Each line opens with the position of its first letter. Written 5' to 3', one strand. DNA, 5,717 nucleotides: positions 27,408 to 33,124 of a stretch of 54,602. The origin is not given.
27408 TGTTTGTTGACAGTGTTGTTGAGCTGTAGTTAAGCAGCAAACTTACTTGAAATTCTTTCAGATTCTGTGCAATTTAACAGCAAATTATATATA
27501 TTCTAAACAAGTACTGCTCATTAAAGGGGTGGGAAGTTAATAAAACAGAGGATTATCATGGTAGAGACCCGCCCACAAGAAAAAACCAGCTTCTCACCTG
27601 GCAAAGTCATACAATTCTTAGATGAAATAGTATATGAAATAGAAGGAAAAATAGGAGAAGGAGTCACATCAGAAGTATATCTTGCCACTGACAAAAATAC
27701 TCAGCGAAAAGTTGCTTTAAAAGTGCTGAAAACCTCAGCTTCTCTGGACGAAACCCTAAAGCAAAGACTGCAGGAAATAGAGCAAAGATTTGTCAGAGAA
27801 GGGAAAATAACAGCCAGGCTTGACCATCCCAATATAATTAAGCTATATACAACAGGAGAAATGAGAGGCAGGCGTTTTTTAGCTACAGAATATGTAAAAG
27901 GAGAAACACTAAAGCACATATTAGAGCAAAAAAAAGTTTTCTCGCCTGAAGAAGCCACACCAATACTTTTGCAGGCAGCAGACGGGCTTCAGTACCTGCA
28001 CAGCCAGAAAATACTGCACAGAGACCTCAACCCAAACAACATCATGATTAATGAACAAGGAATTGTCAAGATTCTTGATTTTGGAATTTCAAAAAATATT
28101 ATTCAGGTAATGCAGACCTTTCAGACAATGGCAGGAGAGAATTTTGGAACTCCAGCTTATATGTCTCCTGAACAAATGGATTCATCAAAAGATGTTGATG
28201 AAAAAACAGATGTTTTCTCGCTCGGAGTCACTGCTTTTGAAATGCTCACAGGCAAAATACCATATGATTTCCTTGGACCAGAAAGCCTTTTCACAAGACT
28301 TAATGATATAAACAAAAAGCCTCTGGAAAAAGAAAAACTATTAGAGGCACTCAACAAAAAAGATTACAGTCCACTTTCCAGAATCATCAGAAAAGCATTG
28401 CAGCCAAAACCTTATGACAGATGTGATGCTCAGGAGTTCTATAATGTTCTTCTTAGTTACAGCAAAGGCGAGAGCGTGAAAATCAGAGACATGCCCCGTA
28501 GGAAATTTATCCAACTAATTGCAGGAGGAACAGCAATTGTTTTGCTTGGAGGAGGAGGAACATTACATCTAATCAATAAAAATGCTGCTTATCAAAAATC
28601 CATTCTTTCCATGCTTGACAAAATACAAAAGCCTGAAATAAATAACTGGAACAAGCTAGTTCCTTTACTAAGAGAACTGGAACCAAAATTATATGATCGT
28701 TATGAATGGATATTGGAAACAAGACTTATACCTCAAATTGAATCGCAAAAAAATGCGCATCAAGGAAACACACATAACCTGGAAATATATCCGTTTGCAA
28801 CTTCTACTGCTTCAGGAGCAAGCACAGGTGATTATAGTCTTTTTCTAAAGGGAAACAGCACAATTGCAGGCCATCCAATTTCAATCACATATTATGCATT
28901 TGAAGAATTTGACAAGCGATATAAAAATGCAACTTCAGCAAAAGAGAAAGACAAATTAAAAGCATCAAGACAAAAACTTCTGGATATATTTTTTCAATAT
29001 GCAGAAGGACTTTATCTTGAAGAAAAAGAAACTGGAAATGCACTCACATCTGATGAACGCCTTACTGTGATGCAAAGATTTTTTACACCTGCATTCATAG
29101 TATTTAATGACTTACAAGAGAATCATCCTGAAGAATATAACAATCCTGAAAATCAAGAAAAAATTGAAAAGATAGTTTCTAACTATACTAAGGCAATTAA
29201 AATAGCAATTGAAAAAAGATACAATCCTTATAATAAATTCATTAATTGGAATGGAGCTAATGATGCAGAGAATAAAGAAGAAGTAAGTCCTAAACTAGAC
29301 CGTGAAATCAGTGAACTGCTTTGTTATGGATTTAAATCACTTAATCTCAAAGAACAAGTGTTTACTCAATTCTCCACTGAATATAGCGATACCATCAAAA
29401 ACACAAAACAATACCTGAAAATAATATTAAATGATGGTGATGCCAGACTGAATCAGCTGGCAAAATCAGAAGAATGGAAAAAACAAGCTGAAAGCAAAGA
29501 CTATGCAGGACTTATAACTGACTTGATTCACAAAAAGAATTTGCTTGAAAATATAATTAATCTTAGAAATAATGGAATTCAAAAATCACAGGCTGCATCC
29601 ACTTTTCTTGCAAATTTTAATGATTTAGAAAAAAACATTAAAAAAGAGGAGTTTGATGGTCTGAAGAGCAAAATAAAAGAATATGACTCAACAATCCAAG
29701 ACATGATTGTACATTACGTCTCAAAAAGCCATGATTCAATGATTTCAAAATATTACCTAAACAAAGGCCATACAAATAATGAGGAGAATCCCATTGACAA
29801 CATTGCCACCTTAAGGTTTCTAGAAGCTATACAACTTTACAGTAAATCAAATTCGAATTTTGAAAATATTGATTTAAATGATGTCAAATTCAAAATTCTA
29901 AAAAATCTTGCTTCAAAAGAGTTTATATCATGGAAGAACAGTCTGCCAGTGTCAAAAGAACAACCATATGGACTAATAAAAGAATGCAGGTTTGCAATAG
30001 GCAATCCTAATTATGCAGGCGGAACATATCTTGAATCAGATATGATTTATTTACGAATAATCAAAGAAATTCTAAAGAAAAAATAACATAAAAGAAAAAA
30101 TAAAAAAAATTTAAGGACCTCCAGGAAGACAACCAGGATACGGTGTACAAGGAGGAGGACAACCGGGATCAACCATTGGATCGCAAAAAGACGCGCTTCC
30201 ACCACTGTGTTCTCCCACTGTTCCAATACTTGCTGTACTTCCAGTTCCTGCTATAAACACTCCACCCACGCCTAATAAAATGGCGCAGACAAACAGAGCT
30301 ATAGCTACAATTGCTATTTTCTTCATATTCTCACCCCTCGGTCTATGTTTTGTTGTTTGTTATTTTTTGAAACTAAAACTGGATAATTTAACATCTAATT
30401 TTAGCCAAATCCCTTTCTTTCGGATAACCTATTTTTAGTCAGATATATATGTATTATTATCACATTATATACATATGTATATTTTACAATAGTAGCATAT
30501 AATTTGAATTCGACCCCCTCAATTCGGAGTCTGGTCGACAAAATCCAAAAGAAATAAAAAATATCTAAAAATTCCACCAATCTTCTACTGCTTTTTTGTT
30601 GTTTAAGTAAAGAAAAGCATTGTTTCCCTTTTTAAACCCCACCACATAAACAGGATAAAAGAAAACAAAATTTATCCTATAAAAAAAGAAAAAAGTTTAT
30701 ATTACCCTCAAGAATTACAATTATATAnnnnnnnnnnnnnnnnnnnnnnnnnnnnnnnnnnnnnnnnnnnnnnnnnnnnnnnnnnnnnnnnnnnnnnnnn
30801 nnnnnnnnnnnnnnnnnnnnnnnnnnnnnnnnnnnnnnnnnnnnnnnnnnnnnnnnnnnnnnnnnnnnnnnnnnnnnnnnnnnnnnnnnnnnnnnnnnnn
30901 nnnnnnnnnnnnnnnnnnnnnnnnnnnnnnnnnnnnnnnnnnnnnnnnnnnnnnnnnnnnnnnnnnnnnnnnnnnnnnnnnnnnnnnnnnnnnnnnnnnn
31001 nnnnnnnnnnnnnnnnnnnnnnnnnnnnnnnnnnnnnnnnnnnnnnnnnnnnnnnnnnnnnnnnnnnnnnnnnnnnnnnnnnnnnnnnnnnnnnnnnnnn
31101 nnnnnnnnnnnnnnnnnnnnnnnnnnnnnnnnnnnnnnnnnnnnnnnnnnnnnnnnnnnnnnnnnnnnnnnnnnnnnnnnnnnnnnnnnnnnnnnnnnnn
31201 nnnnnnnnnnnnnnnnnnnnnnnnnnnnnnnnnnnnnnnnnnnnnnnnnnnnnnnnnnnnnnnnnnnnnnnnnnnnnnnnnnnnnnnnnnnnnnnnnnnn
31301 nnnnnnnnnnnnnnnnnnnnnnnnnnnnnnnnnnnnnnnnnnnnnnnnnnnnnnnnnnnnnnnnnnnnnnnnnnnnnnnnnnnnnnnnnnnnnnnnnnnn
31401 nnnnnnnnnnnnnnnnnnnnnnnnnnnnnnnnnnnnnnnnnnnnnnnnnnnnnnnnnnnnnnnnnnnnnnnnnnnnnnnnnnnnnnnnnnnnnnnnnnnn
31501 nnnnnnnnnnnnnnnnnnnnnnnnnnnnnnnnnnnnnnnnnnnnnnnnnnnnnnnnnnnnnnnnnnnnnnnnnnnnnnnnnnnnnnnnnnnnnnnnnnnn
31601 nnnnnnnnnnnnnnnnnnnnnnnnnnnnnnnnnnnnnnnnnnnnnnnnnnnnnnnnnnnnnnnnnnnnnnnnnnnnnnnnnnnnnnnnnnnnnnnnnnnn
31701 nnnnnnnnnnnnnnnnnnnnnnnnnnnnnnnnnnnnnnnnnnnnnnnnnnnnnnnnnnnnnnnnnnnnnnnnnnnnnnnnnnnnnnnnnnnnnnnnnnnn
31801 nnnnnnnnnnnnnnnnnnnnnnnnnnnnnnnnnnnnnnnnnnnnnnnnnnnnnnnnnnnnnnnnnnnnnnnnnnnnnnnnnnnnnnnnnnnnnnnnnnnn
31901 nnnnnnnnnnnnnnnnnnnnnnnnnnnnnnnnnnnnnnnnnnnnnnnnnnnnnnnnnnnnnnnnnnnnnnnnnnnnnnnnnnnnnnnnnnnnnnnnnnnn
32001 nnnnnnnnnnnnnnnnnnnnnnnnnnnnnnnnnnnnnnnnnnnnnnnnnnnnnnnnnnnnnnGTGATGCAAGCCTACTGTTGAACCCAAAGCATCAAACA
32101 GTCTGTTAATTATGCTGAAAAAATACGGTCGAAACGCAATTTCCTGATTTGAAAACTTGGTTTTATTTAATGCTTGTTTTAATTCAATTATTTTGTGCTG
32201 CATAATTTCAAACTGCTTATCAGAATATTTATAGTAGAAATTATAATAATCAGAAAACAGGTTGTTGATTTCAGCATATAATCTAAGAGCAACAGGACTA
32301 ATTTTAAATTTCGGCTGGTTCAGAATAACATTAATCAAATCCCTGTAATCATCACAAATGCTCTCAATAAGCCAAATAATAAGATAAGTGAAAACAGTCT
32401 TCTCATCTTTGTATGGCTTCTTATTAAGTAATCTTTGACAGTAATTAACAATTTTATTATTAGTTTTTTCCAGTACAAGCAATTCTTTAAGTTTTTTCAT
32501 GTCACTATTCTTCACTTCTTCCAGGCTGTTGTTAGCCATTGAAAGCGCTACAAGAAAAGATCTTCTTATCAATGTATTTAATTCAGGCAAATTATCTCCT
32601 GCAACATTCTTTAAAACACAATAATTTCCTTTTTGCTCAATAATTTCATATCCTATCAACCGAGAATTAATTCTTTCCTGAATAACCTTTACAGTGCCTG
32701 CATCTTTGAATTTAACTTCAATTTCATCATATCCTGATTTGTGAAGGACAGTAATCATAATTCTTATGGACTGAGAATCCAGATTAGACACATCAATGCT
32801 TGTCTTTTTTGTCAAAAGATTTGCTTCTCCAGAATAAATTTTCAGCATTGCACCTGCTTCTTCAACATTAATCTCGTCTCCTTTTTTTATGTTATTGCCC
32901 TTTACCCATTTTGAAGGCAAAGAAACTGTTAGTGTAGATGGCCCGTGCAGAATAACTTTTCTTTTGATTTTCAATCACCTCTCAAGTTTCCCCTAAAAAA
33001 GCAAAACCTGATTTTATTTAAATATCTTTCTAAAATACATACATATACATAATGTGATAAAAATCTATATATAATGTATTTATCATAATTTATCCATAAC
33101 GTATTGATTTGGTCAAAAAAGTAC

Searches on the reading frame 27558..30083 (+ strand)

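Call 51: search_protein_families(library=pfam, proteins=[window:27558-30083:+], max_evalue=0.01)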
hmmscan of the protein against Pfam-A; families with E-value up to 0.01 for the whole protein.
window:27558-30083:+ (842 aa): 9 families
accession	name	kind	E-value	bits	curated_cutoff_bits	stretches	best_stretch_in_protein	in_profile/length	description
PF00069.31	Pkinase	-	3.8e-57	194.1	31.7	1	26-295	1-258/263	Protein kinase domain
PF07714.23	PK_Tyr_Ser-Thr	-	1.2e-40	139.9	23.1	1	28-292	3-252/258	Protein tyrosine and serine/threonine kinase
PF03109.22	ABC1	-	2.8e-07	30.4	22.9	1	87-182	129-218/244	ABC1 atypical kinase-like domain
PF01636.29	APH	-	2.1e-05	24.8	23.2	0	152-176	170-195/239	Phosphotransferase enzyme family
PF17667.7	Pkinase_fungal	-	8.8e-05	21.8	24.1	1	129-207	284-365/387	Fungal protein kinase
PF14531.12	Kinase-like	-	0.0011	18.7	25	1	137-244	151-259/289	Kinase-like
PF06293.20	Kdo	-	0.0037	17.2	21.3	1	105-175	91-166/207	Lipopolysaccharide kinase (Kdo/WaaP) family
PF25344.1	PH_LRR1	-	0.0061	17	27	0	40-92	28-83/119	LRR1 pleckstrin homology domain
PF01163.29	RIO1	-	0.0075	16.3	22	0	40-176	2-149/187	RIO domain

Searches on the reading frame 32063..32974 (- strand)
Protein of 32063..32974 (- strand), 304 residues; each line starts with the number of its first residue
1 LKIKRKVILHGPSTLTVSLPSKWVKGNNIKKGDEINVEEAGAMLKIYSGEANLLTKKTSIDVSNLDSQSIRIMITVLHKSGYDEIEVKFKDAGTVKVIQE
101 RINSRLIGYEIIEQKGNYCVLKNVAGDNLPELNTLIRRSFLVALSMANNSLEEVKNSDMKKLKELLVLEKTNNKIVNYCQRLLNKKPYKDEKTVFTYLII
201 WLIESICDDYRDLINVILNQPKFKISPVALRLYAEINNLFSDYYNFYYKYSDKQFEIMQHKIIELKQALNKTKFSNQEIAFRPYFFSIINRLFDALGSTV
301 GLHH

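Call 51: search_protein_families(library=pfam, proteins=[window:32063-32974:-], max_evalue=0.01)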
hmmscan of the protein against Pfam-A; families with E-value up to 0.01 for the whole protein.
window:32063-32974:- (304 aa): 1 family
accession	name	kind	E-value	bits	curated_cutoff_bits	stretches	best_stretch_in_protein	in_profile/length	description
PF04014.23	MazE_antitoxin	-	7.5e-06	26.2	24.7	1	13-40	6-33/48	Antidote-toxin recognition MazE, bacterial antitoxin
